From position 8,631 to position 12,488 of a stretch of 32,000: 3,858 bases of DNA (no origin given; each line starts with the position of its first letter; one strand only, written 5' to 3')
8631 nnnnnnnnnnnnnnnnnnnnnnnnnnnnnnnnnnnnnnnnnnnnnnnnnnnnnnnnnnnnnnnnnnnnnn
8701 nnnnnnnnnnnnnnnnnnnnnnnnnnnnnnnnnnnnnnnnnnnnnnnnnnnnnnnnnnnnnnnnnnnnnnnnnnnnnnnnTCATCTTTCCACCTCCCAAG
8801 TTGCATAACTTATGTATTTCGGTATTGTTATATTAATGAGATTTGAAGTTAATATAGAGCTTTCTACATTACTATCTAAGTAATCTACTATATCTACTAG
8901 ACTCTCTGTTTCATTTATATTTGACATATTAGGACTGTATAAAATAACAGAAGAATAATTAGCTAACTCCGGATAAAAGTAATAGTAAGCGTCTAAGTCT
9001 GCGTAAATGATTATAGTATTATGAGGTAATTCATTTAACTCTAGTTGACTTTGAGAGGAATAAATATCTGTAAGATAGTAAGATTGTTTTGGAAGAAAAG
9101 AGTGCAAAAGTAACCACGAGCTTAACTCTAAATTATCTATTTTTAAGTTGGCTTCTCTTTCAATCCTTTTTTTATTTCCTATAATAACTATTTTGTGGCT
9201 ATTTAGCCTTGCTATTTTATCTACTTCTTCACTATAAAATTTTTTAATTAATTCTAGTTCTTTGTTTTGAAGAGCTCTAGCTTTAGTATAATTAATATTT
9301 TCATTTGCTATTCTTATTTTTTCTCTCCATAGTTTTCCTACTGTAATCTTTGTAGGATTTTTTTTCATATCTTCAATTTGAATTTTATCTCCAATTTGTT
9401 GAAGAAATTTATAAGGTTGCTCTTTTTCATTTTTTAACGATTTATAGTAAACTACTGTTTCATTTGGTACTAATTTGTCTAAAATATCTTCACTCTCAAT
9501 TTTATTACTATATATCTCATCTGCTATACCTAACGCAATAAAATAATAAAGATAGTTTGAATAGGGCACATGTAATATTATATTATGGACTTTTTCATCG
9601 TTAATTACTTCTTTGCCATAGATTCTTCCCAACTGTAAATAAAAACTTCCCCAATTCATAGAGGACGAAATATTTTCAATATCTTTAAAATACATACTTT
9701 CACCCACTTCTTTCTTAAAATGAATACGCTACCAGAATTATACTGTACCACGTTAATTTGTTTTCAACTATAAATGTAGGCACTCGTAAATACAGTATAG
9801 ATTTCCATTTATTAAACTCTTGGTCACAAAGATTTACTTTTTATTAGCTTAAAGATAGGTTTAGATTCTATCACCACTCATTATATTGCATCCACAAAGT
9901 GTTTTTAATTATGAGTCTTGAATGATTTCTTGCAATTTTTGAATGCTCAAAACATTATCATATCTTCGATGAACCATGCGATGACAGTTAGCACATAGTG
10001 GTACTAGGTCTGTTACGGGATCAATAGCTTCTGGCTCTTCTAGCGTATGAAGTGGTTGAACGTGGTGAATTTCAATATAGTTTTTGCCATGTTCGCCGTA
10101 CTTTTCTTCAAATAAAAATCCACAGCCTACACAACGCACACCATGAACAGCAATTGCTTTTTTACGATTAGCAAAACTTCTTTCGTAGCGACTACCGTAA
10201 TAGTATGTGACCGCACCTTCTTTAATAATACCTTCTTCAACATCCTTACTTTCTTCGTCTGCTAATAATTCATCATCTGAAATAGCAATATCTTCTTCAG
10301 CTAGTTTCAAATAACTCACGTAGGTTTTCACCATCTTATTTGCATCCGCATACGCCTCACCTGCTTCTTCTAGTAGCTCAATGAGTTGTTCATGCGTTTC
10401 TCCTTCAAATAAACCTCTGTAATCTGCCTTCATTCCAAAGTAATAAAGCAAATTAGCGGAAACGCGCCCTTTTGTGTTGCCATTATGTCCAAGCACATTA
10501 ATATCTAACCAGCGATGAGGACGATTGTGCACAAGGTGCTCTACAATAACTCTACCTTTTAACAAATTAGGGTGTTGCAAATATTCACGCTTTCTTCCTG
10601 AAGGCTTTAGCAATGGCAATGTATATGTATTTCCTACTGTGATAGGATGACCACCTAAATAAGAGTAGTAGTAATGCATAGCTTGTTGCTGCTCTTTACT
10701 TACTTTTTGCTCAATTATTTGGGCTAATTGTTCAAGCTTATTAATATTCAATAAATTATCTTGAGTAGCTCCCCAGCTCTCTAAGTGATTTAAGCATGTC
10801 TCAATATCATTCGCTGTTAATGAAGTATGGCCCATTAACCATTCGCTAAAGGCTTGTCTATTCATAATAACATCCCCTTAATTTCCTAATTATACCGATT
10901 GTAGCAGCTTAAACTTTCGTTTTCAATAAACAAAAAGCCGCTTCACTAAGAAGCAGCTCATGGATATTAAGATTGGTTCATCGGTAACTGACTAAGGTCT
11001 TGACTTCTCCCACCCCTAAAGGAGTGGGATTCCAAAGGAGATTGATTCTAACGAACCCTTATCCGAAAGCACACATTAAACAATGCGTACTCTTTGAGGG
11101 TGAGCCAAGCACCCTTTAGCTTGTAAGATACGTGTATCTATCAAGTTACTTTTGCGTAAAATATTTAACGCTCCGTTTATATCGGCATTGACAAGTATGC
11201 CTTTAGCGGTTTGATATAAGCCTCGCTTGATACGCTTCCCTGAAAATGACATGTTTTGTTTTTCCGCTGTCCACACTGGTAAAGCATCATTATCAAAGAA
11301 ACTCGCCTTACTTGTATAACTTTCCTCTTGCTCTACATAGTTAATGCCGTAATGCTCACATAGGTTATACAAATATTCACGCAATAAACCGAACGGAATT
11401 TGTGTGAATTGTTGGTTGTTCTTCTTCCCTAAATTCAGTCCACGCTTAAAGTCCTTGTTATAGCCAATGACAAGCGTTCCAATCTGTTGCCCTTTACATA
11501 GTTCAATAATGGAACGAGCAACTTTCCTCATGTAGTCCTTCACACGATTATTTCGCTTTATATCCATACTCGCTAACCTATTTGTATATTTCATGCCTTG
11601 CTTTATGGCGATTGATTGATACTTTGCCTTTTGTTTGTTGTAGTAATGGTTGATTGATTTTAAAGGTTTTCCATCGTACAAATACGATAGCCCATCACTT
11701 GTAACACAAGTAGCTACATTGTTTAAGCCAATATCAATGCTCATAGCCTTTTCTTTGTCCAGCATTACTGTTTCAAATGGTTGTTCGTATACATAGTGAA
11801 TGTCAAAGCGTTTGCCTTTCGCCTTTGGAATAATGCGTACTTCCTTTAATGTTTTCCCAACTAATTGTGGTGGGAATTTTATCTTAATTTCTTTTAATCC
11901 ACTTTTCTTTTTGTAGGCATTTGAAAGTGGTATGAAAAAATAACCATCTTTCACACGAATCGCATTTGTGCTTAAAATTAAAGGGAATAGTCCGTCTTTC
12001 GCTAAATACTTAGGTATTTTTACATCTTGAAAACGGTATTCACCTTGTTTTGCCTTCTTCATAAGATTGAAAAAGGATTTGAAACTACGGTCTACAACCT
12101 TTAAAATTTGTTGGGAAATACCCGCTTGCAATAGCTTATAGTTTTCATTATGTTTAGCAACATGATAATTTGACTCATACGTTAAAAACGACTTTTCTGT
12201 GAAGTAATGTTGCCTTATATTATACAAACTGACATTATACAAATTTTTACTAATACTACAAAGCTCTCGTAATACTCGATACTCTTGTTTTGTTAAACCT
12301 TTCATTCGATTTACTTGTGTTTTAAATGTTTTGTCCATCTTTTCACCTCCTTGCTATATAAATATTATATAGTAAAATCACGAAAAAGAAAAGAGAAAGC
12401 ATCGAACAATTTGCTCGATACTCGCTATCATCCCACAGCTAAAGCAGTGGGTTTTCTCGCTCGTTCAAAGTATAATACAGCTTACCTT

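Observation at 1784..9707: Non-canonical DISARM-like operon: two unknown proteins plus DrmA-like helicase and DrmB-like DUF1998, with no PLD or SNF2 partner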

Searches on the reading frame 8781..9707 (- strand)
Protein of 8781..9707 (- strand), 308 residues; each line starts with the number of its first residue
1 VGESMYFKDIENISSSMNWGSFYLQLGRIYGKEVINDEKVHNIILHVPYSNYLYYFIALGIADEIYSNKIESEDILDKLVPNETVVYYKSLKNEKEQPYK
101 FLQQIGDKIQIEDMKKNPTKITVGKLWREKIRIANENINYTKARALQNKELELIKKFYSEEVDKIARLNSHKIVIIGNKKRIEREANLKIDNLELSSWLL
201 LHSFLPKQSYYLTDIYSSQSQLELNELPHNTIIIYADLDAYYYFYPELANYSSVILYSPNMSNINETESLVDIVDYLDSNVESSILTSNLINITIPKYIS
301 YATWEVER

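Call 5: search_protein_families(library=padloc, proteins=[window:8781-9707:-], max_evalue=0.01)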
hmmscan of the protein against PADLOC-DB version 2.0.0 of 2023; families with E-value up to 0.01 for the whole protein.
window:8781-9707:- (308 aa): 0 families

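Call 6: search_protein_families(library=pfam, proteins=[window:8781-9707:-], max_evalue=0.01)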
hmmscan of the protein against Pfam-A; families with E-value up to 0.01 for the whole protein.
window:8781-9707:- (308 aa): 0 families

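Call 7: search_protein_families(library=padloc, proteins=[window:8781-9707:-], max_evalue=10)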
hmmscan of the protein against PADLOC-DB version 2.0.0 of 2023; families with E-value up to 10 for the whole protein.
window:8781-9707:- (308 aa): 0 families

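Call 8: search_protein_families(library=ncbifam, proteins=[window:8781-9707:-], max_evalue=1)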
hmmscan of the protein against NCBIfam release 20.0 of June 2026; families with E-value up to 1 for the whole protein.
window:8781-9707:- (308 aa): 0 families

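Call 17: find_homologous_proteins(query=window:8781-9695:-, max_evalue=0.001)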
Query window:8781-9695:- (304 aa): 4 proteins with E <= 0.001 among 1264 candidates.
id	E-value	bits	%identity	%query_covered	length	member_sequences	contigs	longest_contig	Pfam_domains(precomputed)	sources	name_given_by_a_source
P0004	7.3e-191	651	100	100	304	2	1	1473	-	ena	-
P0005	2.3e-185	633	96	100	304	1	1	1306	-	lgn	-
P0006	8.7e-159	546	81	100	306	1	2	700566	-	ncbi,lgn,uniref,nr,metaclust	ncbi:hypothetical protein BN1050_00651 [Metalysinibacillus saudimassiliensis]|uniref:Uncharacterized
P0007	5.6e-76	274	46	100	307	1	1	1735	-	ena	-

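Call 69: predict_structure(alignment_id=A5)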
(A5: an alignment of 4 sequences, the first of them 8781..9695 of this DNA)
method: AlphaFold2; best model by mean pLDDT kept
length: 304 residues; sequences in the alignment: 4
mean_pLDDT: 37.7   pTM: 0.26
mean pLDDT of the five models: 37.7, 35.5, 35.2, 35.2, 32.5
residues with pLDDT >= 90: 0; 70-90: 0; 50-70: 5; < 50: 299
segments of 3 or more residues with pLDDT < 50: 1-175, 177-228, 231-250, 253-304
pLDDT, mean of each block of 10 residues (from residue 1): 31 39 41 37 41 41 37 33 35 39 42 41 32 29 36 37 37 48 39 28 34 35 44 47 46 43 47 39 32 28 23
secondary structure, 60 per line:
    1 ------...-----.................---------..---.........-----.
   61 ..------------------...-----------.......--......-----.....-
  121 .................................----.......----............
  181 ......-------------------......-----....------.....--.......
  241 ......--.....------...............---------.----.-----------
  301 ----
elements in order: H15-31 H46-54 E60-62 E81-83 E95-101 E104-109 E115-119 H121-153 H158-164 E169-174 H175-186 E206-211 H217-220 E227-231 H234-246 E249-253 H260-274

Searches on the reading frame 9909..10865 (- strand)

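Call 5: search_protein_families(library=padloc, proteins=[window:9909-10865:-], max_evalue=0.01)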
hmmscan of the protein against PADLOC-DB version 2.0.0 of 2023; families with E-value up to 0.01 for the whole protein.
window:9909-10865:- (318 aa): 1 family
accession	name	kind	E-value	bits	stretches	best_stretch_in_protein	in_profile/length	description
PDLC03656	mREase_IV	-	2.1e-05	22.4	1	254-301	215-258/277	Type IV methyl-directed restriction enzyme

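Call 6: search_protein_families(library=pfam, proteins=[window:9909-10865:-], max_evalue=0.01)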
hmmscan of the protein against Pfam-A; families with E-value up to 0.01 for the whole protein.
window:9909-10865:- (318 aa): 1 family
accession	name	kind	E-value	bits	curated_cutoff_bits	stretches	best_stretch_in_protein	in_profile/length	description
PF01844.29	HNH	-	6.9e-07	29.8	21.4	1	245-301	1-47/47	HNH endonuclease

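Call 8: search_protein_families(library=ncbifam, proteins=[window:9909-10865:-], max_evalue=1)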
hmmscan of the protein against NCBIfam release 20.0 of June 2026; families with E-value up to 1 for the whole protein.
window:9909-10865:- (318 aa): 1 family
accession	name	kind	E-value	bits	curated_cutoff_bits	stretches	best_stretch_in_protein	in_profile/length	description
NF040563.1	guided_IscB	equivalog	0.095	11.8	175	1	219-310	171-248/314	RNA-guided endonuclease IscB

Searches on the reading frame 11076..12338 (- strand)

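Call 6: search_protein_families(library=pfam, proteins=[window:11076-12338:-], max_evalue=0.01)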
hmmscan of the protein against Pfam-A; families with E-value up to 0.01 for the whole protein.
window:11076-12338:- (420 aa): 2 families
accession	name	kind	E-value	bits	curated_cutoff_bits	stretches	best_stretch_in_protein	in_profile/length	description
PF01385.25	OrfB_IS605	-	4.9e-25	88.5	30.5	1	181-296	1-118/120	Probable transposase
PF07282.18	Cas12f1-like_TNB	-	2.5e-06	28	26.3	1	316-393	1-60/60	Cas12f1-like, TNB domain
